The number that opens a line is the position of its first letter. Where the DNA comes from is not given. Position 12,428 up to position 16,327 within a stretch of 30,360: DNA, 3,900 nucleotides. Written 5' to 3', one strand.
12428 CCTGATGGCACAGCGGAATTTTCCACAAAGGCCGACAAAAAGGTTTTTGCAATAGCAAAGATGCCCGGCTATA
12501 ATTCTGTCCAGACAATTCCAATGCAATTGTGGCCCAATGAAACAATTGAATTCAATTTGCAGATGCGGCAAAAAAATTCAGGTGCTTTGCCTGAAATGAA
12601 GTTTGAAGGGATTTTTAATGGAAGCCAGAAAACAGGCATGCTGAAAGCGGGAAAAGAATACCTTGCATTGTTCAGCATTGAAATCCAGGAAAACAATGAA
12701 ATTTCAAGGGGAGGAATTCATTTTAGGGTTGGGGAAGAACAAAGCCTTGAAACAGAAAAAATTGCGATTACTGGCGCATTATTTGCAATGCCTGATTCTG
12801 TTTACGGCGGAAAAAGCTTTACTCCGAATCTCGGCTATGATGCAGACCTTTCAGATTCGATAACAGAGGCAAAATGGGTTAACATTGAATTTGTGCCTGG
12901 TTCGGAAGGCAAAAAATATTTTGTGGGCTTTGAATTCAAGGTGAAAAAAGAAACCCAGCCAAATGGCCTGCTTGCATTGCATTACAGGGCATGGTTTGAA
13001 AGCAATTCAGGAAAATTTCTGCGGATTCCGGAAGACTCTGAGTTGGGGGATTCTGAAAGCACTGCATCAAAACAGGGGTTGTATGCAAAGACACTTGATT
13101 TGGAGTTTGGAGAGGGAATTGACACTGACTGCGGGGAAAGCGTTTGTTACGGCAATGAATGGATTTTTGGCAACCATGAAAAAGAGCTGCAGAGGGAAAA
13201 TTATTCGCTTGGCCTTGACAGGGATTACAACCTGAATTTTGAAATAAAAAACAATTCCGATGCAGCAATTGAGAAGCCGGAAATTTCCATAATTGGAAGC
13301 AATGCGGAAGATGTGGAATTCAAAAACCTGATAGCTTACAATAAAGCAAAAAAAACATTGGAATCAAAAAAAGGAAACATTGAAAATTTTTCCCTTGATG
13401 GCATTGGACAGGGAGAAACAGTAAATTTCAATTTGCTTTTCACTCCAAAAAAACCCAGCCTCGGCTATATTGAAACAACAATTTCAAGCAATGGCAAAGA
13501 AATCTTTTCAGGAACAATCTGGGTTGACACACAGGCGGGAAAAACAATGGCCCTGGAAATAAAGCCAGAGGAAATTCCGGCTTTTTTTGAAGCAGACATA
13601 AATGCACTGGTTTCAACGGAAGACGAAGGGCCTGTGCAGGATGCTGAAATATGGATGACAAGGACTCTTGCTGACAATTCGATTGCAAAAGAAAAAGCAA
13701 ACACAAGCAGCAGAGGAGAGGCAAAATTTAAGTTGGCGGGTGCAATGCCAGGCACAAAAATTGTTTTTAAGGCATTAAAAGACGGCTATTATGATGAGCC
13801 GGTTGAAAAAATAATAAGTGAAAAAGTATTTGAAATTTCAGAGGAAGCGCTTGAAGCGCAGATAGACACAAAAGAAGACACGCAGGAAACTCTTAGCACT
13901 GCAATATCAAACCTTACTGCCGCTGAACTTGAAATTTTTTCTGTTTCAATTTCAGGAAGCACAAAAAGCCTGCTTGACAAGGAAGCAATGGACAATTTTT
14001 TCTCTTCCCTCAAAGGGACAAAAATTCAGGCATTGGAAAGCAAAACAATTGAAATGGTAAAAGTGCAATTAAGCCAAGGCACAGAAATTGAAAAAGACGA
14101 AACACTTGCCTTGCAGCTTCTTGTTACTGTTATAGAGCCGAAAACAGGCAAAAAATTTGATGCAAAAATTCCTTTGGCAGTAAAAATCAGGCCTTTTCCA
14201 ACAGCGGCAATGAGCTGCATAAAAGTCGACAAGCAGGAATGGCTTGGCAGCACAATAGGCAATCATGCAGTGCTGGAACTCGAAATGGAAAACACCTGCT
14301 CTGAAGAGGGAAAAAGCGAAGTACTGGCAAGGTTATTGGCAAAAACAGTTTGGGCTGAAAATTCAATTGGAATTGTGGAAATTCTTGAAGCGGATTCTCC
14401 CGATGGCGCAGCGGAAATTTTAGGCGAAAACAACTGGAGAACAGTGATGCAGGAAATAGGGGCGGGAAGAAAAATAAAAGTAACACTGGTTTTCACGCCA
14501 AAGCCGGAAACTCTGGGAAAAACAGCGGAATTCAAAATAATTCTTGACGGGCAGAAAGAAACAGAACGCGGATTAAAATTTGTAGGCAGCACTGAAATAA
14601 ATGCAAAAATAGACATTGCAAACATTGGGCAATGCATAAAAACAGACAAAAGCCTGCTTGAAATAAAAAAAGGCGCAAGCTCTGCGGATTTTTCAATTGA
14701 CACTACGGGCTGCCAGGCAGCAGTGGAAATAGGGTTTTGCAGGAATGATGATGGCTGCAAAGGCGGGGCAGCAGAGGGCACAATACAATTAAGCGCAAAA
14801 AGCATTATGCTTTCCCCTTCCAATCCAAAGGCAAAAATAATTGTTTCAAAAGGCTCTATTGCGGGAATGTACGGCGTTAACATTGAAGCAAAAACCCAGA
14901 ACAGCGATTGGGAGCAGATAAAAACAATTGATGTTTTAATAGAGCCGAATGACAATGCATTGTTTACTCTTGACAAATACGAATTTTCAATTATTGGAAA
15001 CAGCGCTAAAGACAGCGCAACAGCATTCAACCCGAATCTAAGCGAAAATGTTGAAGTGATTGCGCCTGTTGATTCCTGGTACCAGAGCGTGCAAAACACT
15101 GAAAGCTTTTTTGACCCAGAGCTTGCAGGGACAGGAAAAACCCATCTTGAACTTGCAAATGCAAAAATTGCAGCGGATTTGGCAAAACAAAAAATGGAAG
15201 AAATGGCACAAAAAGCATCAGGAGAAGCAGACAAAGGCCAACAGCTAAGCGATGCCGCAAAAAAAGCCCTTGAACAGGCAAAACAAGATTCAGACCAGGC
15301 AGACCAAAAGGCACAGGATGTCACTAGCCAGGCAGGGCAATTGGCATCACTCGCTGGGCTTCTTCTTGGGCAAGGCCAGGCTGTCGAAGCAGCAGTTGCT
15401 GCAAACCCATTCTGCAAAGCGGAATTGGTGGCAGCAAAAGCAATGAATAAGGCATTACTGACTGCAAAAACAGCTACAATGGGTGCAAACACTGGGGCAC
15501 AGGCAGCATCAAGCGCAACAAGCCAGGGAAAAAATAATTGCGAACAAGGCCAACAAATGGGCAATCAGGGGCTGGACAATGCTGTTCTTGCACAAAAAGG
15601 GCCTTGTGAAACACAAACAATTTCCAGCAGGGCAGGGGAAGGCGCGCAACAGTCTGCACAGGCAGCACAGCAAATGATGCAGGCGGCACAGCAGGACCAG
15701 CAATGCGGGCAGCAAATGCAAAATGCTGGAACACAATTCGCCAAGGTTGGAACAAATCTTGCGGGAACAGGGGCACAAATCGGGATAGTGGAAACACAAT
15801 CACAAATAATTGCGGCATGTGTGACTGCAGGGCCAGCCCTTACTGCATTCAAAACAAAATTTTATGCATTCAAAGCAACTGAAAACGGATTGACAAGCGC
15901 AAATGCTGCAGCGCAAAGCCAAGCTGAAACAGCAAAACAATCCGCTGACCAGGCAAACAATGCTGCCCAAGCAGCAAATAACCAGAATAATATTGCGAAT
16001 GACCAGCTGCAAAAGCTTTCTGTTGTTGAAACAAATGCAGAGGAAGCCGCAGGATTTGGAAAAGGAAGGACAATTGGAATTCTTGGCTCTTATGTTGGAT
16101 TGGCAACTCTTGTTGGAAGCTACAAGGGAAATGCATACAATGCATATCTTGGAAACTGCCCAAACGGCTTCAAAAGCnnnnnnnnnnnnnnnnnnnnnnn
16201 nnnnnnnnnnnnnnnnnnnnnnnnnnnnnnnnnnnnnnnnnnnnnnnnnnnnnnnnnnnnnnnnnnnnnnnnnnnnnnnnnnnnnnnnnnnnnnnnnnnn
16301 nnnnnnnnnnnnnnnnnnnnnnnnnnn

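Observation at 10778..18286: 2502-aa membrane-anchored giant surface protein with no recognisable catalytic domain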

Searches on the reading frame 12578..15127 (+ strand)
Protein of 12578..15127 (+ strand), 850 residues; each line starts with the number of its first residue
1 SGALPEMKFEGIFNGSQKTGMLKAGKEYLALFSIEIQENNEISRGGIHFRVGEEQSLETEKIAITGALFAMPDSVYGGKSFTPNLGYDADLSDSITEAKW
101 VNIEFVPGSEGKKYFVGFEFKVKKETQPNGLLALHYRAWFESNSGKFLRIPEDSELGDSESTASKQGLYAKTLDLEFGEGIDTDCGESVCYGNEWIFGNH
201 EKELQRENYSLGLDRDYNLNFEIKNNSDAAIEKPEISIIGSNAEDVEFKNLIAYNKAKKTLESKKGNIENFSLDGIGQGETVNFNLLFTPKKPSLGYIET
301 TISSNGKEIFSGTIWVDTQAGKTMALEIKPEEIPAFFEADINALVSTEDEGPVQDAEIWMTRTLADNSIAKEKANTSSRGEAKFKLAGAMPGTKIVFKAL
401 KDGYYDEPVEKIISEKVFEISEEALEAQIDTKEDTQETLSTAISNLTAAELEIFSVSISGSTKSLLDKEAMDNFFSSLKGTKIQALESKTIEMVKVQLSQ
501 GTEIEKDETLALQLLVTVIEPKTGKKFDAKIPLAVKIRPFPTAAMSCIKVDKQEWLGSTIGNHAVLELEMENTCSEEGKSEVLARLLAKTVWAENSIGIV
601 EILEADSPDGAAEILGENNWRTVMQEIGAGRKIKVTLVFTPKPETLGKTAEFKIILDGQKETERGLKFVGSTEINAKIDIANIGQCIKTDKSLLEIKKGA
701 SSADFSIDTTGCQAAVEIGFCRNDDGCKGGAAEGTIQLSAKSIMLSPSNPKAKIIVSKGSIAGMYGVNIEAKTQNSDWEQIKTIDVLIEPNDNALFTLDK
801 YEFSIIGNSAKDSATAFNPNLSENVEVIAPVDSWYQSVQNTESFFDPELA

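Call 21: search_solved_structures(query=window:12578-15127:+, max_evalue=10)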
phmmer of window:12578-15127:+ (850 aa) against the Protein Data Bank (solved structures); distinct sequences matched with E-value up to 10: 4.
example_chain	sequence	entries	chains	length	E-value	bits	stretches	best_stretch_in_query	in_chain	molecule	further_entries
8pf0_A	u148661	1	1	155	0.0065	17.9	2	314-368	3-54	Affilin variant Af1 (77405)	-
8peq_J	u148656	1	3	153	0.16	13.2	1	313-367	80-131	Affilin variant Af2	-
3ty2_A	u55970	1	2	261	1.1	10.5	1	60-98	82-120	5'-nucleotidase surE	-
3dmm_C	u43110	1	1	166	1.2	10.4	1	157-227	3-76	T-cell surface glycoprotein CD8 alpha chain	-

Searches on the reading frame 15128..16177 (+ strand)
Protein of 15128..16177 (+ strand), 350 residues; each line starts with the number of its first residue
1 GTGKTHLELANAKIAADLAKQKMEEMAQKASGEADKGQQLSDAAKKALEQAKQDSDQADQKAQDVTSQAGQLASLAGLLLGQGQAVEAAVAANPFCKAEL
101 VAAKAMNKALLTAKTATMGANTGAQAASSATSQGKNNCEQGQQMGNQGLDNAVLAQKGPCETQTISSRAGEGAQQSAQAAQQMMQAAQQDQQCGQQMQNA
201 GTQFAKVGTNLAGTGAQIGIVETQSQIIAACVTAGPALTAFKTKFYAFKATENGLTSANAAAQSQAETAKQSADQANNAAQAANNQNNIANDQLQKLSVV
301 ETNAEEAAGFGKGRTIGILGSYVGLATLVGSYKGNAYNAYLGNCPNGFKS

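Call 22: search_solved_structures(query=window:15128-16177:+, max_evalue=10)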
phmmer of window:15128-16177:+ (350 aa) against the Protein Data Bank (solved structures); distinct sequences matched with E-value up to 10: 1.
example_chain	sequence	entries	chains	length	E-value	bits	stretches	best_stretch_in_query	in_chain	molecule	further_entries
2p5x_A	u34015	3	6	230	0.16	14.6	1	9-81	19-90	N-acetylserotonin O-methyltransferase-like protein | Probable bifunctional dTTP/UTP pyrophosphatase/methyltransferase protein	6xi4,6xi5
